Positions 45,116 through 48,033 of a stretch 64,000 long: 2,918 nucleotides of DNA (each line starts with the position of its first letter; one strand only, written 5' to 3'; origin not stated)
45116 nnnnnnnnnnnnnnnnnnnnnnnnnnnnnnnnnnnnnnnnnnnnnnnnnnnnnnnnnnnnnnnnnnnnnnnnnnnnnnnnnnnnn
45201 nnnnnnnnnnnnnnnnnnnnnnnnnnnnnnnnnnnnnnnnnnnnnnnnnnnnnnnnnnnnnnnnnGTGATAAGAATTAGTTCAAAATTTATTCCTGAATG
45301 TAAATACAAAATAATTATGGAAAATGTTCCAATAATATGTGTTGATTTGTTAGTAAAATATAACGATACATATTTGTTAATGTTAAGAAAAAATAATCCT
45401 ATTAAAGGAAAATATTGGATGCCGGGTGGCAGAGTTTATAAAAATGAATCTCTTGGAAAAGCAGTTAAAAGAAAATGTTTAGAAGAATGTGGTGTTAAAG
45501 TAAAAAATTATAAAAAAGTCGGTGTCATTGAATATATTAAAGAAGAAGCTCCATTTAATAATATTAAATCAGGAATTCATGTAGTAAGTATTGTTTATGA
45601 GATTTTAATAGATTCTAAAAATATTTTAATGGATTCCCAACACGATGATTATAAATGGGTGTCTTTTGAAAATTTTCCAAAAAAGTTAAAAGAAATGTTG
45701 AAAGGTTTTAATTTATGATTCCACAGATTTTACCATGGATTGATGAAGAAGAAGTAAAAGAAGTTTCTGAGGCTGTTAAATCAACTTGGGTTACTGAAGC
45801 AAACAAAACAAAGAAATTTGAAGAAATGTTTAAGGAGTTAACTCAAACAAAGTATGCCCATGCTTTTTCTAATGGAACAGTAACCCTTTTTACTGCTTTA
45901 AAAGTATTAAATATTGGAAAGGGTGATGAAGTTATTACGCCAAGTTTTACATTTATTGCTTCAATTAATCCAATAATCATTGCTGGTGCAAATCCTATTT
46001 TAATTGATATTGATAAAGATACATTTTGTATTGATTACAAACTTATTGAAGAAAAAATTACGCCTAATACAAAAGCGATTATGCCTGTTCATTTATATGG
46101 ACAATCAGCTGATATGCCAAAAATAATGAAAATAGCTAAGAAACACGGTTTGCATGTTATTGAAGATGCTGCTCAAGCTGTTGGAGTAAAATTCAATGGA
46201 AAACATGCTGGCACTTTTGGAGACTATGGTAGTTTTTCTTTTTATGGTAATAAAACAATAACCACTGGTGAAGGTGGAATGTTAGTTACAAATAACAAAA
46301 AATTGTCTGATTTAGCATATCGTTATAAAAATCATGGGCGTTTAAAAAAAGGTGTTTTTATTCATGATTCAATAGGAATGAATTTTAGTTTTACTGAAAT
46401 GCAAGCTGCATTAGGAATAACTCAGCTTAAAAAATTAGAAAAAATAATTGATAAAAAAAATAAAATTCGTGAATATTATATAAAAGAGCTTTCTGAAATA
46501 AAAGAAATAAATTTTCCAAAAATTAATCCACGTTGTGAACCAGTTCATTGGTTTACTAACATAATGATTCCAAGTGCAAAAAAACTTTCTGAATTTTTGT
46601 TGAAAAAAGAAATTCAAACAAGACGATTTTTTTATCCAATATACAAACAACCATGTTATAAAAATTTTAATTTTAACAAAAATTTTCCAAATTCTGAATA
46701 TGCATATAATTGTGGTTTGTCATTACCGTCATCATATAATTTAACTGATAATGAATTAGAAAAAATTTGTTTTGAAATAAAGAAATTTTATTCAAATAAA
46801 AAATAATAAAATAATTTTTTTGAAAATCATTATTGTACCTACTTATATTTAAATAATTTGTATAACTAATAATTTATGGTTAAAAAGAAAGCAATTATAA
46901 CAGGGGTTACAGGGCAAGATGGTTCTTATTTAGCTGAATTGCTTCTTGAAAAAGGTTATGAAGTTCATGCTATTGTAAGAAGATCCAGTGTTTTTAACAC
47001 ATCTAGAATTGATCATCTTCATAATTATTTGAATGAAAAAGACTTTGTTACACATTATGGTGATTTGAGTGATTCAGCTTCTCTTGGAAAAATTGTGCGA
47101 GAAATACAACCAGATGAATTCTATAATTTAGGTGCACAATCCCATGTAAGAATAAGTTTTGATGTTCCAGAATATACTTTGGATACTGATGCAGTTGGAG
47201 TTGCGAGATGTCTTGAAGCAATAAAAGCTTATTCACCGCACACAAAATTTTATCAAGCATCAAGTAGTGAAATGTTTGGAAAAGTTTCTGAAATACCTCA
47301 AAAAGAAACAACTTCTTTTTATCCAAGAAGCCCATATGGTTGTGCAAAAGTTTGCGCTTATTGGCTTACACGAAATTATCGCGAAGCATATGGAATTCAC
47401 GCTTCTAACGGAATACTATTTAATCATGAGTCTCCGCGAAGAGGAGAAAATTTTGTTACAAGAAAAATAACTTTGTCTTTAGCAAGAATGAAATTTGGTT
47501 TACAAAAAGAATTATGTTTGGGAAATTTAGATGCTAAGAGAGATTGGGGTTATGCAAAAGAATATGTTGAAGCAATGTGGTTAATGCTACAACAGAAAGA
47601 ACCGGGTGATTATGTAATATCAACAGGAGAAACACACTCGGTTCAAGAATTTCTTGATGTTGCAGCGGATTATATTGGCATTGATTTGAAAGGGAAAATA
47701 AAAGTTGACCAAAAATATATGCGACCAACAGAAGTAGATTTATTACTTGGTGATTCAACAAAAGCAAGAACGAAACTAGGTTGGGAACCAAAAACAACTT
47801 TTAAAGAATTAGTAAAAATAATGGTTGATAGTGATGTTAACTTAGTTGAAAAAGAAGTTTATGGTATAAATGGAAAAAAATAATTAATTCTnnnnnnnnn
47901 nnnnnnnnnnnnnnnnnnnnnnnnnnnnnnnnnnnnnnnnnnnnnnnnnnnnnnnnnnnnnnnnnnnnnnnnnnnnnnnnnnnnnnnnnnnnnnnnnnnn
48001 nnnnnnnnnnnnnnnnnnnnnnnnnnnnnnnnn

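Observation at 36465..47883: One locus encodes three alternative fates of GDP-4-keto-6-deoxymannose (fucose, a 3,6-dideoxyhexose, perosamine) plus two gmd paralogs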

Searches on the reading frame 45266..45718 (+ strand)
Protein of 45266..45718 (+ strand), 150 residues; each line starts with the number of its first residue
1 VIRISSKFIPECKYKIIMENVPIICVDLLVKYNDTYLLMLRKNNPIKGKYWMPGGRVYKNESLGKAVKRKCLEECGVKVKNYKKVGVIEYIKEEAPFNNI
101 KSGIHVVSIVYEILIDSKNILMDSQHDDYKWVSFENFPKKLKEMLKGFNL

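Call 3: search_protein_families(library=pfam, proteins=[window:45266-45718:+])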
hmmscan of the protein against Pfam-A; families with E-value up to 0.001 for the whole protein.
window:45266-45718:+ (150 aa): 1 family
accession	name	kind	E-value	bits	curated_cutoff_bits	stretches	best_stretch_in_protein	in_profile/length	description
PF00293.34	NUDIX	-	5.1e-14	52.9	21.1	1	31-141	10-123/134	NUDIX domain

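Call 4: search_protein_families(library=ncbifam, proteins=[window:45266-45718:+])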
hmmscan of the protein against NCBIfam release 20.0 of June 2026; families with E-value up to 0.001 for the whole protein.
window:45266-45718:+ (150 aa): 11 families
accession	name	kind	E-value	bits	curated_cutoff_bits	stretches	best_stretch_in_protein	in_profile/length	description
NF011963.0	PRK15434.1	subfamily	2.6e-17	63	146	1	12-136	6-133/159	GDP-mannose mannosyl hydrolase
NF003785.0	PRK05379.1-1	equivalog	1.3e-07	31.1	418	1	23-143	203-326/347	bifunctional nicotinamide-nucleotide adenylyltransferase/Nudix hydroxylase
NF012016.0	PRK15472.1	equivalog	4.4e-07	29.7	95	1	24-137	7-122/141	nucleoside triphosphatase NudI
NF006530.0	PRK08999.1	equivalog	1.3e-06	27.7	245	1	25-85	9-70/315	Nudix family hydrolase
NF003787.0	PRK05379.1-4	equivalog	1.6e-06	27.4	449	1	21-139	206-326/346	bifunctional nicotinamide-nucleotide adenylyltransferase/Nudix hydroxylase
NF050029.2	TransRepNtr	equivalog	1.8e-05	24.3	400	1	21-136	19-135/245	ADPR responsive transcriptional repressor NtrR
NF008044.0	PRK10776.1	equivalog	2.1e-05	24.4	148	1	26-91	8-74/130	8-oxo-dGTP diphosphatase MutT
NF003786.0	PRK05379.1-2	equivalog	0.0002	20.7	397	1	23-81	218-276/354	bifunctional nicotinamide-nucleotide adenylyltransferase/Nudix hydroxylase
NF003791.0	PRK05379.2-3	equivalog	0.00056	19.2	409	1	23-86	202-265/340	bifunctional nicotinamide-nucleotide adenylyltransferase/Nudix hydroxylase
NF001299.0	PRK00241.1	equivalog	0.00071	19.1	158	1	25-86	137-197/263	NAD(+) diphosphatase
TIGR02705.1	nudix_YtkD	equivalog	0.00074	19.1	154.4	1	29-89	30-86/156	RNA deprotection pyrophosphohydrolase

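Call 10: search_solved_structures(query=window:45266-45718:+, show_alignments=2, max_evalue=0.01)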
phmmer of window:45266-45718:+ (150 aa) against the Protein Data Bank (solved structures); distinct sequences matched with E-value up to 0.01: 38.
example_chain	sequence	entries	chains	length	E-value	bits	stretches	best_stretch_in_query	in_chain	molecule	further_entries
1rya_A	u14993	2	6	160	1.3e-13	54.2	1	9-134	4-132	GDP-mannose mannosyl hydrolase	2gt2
2gt4_A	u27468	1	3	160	1.3e-13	54.2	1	9-134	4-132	GDP-mannose mannosyl hydrolase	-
2i8t_A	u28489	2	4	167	2.9e-13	53.1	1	9-133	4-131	GDP-mannose mannosyl hydrolase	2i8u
6dby_A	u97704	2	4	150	2.4e-08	37.1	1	19-142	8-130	Nudix hydrolase 1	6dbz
5gp0_E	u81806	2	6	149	2.4e-08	37.1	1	19-142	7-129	Nudix hydrolase 1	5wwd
6fl4_A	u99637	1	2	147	2.6e-08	37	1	19-142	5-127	Nudix hydrolase 1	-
5wy6_E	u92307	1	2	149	4.7e-08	36.2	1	19-142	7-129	Nudix hydrolase 1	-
5cfi_A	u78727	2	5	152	1.8e-06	31.1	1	46-146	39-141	BIS(5'-nucleosyl)-tetraphosphatase (Diadenosine tetraphosphatase), putative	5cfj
3grn_A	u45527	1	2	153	7.9e-06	28.9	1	19-136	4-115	MutT related protein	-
2qjt_B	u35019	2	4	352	7.8e-05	25.7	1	23-135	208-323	Nicotinamide-nucleotide adenylyltransferase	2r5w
2fml_A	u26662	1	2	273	0.00016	24.7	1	21-82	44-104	MutT/nudix family protein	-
4dyw_A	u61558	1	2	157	0.00033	23.7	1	33-142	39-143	MutT/NUDIX family protein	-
3fk9_A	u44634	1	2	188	0.0004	23.4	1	35-90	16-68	Mutator MutT protein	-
5bs6_A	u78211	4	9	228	0.00047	23.2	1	31-139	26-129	transcriptional regulator AraR | transcriptional factor AraR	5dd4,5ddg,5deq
3cng_A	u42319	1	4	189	0.00063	22.8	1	10-81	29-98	NUDIX hydrolase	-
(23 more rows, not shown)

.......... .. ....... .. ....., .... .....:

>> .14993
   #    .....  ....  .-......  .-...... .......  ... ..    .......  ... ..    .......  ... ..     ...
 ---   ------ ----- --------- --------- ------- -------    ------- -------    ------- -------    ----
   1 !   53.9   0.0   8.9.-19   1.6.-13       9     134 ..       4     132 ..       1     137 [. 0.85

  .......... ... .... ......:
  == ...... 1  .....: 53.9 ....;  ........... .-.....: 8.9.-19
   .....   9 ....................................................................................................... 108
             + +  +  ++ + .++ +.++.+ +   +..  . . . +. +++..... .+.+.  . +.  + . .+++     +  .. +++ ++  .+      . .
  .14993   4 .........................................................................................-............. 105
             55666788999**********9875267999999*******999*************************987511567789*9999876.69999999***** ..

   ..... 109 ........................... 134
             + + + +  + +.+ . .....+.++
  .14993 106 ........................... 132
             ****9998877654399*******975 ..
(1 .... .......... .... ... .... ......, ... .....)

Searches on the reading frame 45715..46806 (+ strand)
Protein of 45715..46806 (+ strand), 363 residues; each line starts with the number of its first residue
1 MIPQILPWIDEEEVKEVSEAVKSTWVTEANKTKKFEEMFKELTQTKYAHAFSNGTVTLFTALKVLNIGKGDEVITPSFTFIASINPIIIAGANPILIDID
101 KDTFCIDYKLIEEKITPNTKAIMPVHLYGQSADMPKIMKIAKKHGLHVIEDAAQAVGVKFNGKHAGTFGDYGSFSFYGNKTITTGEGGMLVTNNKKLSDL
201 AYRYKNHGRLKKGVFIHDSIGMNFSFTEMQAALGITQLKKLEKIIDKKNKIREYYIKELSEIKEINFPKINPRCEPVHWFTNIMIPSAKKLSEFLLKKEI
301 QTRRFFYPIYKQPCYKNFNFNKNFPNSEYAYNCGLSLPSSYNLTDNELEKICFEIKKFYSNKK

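Call 5: search_protein_families(library=ncbifam, proteins=[window:45715-46806:+])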
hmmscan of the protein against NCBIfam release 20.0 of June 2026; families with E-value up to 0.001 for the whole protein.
window:45715-46806:+ (363 aa): 21 families
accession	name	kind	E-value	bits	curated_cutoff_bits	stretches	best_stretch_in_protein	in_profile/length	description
TIGR04181.1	NHT_00031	hypoth_equivalog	3.6e-90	302.4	420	1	6-340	5-359/359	LegC family aminotransferase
TIGR03588.1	PseC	equivalog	1e-84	284.7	423.5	1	1-357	1-378/380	UDP-4-amino-4,6-dideoxy-N-acetyl-beta-L-altrosamine transaminase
NF008687.0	PRK11706.1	equivalog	3e-66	223.7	375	1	1-359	1-374/375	dTDP-4-amino-4,6-dideoxygalactose transaminase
NF008658.2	PRK11658.1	equivalog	5.1e-65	219.6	631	1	3-357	6-375/379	UDP-4-amino-4-deoxy-L-arabinose aminotransferase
NF011936.0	PRK15407.1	equivalog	9.9e-59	199.2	423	2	9-209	44-252/440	lipopolysaccharide biosynthesis protein RfbH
TIGR02379.1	ECA_wecE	subfamily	1.6e-54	185.1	434.85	1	1-359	1-375/376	dTDP-4-amino-4,6-dideoxy-D-glucose transaminase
TIGR04427.1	PLP_DesI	equivalog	1.9e-51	175.4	650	1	17-353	38-377/390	dTDP-4-dehydro-6-deoxyglucose aminotransferase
NF005817.0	PRK07683.1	equivalog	5.5e-07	28.6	575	1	67-152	110-201/387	aminotransferase A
NF041364.1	GntC_guanitoxin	equivalog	6.4e-07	28.6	415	1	61-152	75-174/356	guanitoxin biosynthesis PLP-dependent (S)-gamma-hydroxy-L-arginine cyclodehydratase GntC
NF004975.0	PRK06348.1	equivalog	1.3e-06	27.7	549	1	48-153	92-203/384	pyridoxal phosphate-dependent aminotransferase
TIGR01977.1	am_tr_V_EF2568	hypoth_equivalog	6.2e-06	25.5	377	1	50-218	67-241/376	cysteine desulfurase family protein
NF006569.0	PRK09082.1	subfamily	6.8e-06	25.4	420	1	52-151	98-202/386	methionine aminotransferase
NF004621.0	PRK05957.1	equivalog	1.3e-05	24.2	498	1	59-153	103-201/389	pyridoxal phosphate-dependent aminotransferase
NF004770.0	PRK06108.1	subfamily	1.4e-05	24.1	422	1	36-152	87-210/396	pyridoxal phosphate-dependent aminotransferase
NF005816.0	PRK07682.1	equivalog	4.2e-05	22.4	620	1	67-154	111-205/390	aminotransferase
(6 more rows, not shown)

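Call 6: search_protein_families(library=pfam, proteins=[window:45715-46806:+])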
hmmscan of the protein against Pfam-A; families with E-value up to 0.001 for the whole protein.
window:45715-46806:+ (363 aa): 5 families
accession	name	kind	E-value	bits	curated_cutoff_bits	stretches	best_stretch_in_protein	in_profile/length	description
PF01041.23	DegT_DnrJ_EryC1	-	3.1e-115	385.7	19.8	1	9-354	3-358/360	DegT/DnrJ/EryC1/StrS aminotransferase family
PF00266.25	Aminotran_5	-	1.4e-06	28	21.5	1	51-157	67-181/371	Aminotransferase class-V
PF01053.26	Cys_Met_Meta_PP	-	2.9e-06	26.5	27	1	32-161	54-183/381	Cys/Met metabolism PLP-dependent enzyme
PF00155.27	Aminotran_1_2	-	0.00028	20.6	19.7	1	43-158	62-192/361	Aminotransferase class I and II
PF01212.27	Beta_elim_lyase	-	0.00075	19.3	27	0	28-261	30-267/288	Beta-eliminating lyase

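Call 8: search_solved_structures(query=window:45715-46806:+, show_alignments=2)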
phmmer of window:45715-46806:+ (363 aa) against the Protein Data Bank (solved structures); distinct sequences matched with E-value up to 0.001: 60.
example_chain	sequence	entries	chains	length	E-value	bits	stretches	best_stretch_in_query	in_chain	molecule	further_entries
7b0m_AAA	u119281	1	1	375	3.7e-73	250.1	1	9-353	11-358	Sugar aminotransferase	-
7b0d_A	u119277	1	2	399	1.7e-66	228.2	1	11-357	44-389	Glutamine--scyllo-inositol transaminase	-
3bn1_A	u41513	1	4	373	1.8e-66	228.2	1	6-352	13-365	Perosamine synthetase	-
3dr7_A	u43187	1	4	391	2.1e-66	227.9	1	6-352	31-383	Putative perosamine synthetase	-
3dr4_A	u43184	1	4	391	1.4e-65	225.2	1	6-352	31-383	Putative perosamine synthetase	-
5k8b_A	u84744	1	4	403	2.3e-60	208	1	31-296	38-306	8-amino-3,8-dideoxy-alpha-D-manno-octulosonate transaminase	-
3frk_A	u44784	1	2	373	3.6e-56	194.3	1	13-355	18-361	QdtB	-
7n63_A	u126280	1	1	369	3.5e-54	187.7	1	17-348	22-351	Putative aminotransferase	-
3uwc_A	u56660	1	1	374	7.2e-54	186.7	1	14-362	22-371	Nucleotide-sugar aminotransferase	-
4lc3_A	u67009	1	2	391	8.3e-53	183.2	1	2-257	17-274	Putative UDP-4-amino-4-deoxy-l-arabinose--oxoglutarate aminotransferase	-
1mdo_A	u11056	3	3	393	2.5e-51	178.4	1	3-352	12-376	ArnB aminotransferase | UDP-4-amino-4-deoxy-L-arabinose--oxoglutarate aminotransferase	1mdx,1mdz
4oca_A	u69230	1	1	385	1.6e-50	175.7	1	3-352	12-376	UDP-4-amino-4-deoxy-L-arabinose--oxoglutarate aminotransferase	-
8sng_A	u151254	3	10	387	1.2e-49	172.8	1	3-352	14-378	UDP-4-amino-4-deoxy-L-arabinose--oxoglutarate aminotransferase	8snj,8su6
8vr3_A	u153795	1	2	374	2.5e-49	171.7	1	5-352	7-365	DegT/DnrJ/EryC1/StrS aminotransferase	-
8vr5_A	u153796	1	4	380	2.5e-49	171.7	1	5-352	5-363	DegT/DnrJ/EryC1/StrS aminotransferase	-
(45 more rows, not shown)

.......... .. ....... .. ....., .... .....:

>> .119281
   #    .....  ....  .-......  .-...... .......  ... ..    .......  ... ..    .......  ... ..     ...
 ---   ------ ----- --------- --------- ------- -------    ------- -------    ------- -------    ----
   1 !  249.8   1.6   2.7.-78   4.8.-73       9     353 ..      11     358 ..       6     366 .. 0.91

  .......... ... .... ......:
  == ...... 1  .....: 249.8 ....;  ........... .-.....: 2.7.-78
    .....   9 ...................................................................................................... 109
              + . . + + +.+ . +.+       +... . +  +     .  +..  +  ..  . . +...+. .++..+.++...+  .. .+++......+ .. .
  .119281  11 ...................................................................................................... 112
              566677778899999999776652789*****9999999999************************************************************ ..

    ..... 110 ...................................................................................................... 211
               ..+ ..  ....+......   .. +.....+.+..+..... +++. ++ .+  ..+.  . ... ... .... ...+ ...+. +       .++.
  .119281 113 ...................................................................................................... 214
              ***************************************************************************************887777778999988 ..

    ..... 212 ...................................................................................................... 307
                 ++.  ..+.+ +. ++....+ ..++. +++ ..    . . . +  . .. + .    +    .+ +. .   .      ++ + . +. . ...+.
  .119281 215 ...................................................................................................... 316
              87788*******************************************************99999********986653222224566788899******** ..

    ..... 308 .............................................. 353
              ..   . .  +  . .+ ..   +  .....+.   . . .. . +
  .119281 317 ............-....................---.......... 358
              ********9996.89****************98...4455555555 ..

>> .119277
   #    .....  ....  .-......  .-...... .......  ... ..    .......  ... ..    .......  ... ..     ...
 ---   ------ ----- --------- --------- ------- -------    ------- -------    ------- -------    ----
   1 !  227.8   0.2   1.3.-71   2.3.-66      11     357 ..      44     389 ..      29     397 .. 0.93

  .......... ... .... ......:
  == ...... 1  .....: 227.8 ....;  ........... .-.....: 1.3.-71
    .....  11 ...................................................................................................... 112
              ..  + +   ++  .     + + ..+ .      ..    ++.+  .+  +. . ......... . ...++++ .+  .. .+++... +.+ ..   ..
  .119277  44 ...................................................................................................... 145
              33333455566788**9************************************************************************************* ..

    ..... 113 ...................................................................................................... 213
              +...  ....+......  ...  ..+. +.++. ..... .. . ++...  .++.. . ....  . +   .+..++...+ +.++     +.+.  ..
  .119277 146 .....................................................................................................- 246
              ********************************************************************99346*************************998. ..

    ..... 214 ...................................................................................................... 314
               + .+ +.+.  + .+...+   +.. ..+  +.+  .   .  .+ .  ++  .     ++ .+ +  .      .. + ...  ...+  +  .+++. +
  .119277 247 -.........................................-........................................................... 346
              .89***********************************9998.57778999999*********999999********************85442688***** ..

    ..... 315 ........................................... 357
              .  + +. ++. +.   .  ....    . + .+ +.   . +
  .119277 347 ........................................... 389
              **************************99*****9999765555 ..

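Call 48: find_homologous_proteins(query=window:45715-46806:+)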
Query window:45715-46806:+ (363 aa): 7987 proteins with E <= 0.001 among 8000 candidates; the best 120 are listed.
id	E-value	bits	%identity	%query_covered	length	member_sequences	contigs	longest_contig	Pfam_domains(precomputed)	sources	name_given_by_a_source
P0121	3.1e-243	824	100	100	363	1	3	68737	PF00266.26,PF01053.27,PF01041.24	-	-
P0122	3.9e-184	630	77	99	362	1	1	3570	PF00155.28,PF00266.26,PF01053.27,PF01041.24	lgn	-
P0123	1.3e-179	615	75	100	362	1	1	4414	PF00155.28,PF00266.26,PF01053.27,PF01041.24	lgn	-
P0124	5.1e-177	607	73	98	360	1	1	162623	PF00155.28,PF00266.26,PF01053.27,PF01041.24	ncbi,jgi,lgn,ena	ncbi:MAG: DegT/DnrJ/EryC1/StrS family aminotransferase [archaeon]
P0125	2.5e-174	598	72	99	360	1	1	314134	PF00155.28,PF00266.26,PF01212.28,PF01053.27,PF01041.24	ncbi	-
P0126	8.3e-174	596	72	98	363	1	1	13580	PF00155.28,PF00266.26,PF01053.27,PF01041.24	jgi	jgi:perosamine synthetase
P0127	9.6e-174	596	72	98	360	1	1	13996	PF00155.28,PF00266.26,PF01212.28,PF01053.27,PF01041.24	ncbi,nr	ncbi:Aspartate aminotransferase [uncultured archaeon]|nr:Aspartate aminotransferase [uncultured arch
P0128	6.6e-171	587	70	98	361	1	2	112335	PF00155.28,PF01053.27,PF01041.24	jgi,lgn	jgi:perosamine synthetase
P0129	4.0e-170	584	69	98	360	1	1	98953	PF00155.28,PF00266.26,PF01212.28,PF01053.27,PF01041.24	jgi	jgi:perosamine synthetase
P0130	8.4e-170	583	70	99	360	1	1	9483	PF00155.28,PF00266.26,PF01041.24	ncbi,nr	ncbi:MAG: DegT/DnrJ/EryC1/StrS family aminotransferase [Sphaerochaetaceae bacterium]|nr:DegT/DnrJ/Er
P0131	6.0e-167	574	69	98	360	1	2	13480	PF00155.28,PF00266.26,PF01053.27,PF01041.24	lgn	-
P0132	1.2e-165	569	68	99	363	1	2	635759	PF00155.28,PF00266.26,PF01053.27,PF01041.24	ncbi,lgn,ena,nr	ncbi:MAG: DegT/DnrJ/EryC1/StrS family aminotransferase [Nanoarchaeota archaeon]|nr:DegT/DnrJ/EryC1/S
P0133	9.8e-165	566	71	99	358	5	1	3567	PF00155.28,PF00266.26,PF01053.27,PF01041.24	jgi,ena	jgi:perosamine synthetase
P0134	2.9e-158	545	66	100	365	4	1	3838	PF00155.28,PF00266.26,PF01053.27,PF01041.24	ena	-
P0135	5.2e-155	534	65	99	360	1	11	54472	PF00155.28,PF00266.26,PF01053.27,PF01041.24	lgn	-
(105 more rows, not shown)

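Call 50: find_related_loci(query=A2, collection=metagenome_contigs, flank=8000)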
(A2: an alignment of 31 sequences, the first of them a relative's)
Query A2 (363 aa) in metagenome_contigs; peptide patterns used: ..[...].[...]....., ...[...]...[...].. (x = any residue, [..] = any of these).
600 stretches matched a pattern (row limit reached: there are more); 533 encode a relative of the query (tblastn E <= 1e-3); the best 80 are kept; 80 distinct loci.
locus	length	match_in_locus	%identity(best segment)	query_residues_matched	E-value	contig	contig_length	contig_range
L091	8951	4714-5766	66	1-352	3e-160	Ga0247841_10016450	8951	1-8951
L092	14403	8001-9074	63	2-359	1e-151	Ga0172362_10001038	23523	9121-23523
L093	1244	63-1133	62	1-360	4e-164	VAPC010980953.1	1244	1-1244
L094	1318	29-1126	55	1-362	9e-151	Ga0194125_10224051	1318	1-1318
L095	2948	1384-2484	56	1-362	2e-143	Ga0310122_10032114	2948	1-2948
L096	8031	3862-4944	54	1-360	5e-136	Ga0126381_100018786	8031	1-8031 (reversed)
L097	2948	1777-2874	50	1-362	3e-140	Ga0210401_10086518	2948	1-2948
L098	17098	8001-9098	51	1-362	2e-133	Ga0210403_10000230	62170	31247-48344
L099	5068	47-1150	54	1-361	6e-134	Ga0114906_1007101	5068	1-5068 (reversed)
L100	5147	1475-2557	54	1-360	2e-133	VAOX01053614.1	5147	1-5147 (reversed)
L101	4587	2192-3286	53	2-362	7e-134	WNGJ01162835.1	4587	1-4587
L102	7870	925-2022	50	1-362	3e-132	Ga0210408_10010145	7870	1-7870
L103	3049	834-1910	56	1-360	1e-137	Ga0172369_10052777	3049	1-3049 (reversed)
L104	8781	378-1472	51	2-362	6e-132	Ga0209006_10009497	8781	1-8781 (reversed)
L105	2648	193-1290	55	1-362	4e-138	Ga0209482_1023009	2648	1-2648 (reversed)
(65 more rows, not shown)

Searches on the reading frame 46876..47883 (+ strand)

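Call 5: search_protein_families(library=ncbifam, proteins=[window:46876-47883:+])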
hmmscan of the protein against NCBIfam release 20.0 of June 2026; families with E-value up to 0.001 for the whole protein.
window:46876-47883:+ (335 aa): 14 families
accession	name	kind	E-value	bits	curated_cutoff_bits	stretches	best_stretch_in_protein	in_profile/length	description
TIGR01472.1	gmd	equivalog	3.9e-153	509.6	415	1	4-323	1-341/342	GDP-mannose 4,6-dehydratase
TIGR01181.1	dTDP_gluc_dehyt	equivalog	6.8e-33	114.1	365.1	1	6-318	2-309/321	dTDP-glucose 4,6-dehydratase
TIGR04180.1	EDH_00030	hypoth_equivalog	9.6e-32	110.2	475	1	7-307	2-296/297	NAD-dependent 4,6-dehydratase LegB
TIGR02622.1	CDP_4_6_dhtase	equivalog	7.1e-24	84.6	278.45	1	3-174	4-174/352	CDP-glucose 4,6-dehydratase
TIGR01179.1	galE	equivalog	1.5e-19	70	262.3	2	7-172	3-164/332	UDP-glucose 4-epimerase GalE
NF007582.0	PRK10217.1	equivalog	1.3e-18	67.2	698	1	4-249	2-252/355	dTDP-glucose 4,6-dehydratase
NF007490.0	PRK10084.1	subfamily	1.3e-15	57.3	649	1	5-317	2-331/361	dTDP-glucose 4,6-dehydratase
NF043036.1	ErythonDh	equivalog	2.1e-08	33.7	325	1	5-168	2-163/321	D-erythronate dehydrogenase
NF007956.0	PRK10675.1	subfamily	2.3e-07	30.3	394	1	6-160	3-155/338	UDP-glucose 4-epimerase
NF052578.1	StrlDmthSdmBMthl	equivalog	2.9e-07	30.6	600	1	6-157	3-137/328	sterol demethylase protein SdmB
NF011728.1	PRK15181.1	equivalog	7.1e-06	25.3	760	1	3-315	15-332/348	Vi polysaccharide biosynthesis UDP-N-acetylglucosaminuronic acid C-4 epimerase TviC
TIGR03466.1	HpnA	hypoth_equivalog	7.5e-05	21.8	367.65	1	5-87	2-73/327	hopanoid-associated sugar epimerase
TIGR02197.1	heptose_epim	equivalog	0.00037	19.8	274.6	0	7-268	2-261/316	ADP-glyceromanno-heptose 6-epimerase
TIGR01214.1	rmlD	equivalog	0.00074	18.7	224.05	0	6-201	2-167/285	dTDP-4-dehydrorhamnose reductase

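Call 6: search_protein_families(library=pfam, proteins=[window:46876-47883:+])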
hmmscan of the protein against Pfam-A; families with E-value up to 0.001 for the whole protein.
window:46876-47883:+ (335 aa): 4 families
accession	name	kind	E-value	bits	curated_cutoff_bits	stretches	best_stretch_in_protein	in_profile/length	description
PF16363.11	GDP_Man_Dehyd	-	4.7e-137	457.3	27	1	7-316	1-332/332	GDP-mannose 4,6 dehydratase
PF01370.27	Epimerase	-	3.2e-70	236.7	20.9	1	7-248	2-239/240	NAD dependent epimerase/dehydratase family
PF04321.23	RmlD_sub_bind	-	1.4e-06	28.1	27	1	6-170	3-141/287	RmlD substrate binding domain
PF05368.20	NmrA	-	0.00041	20.5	27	1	3-75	2-68/298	NmrA-like family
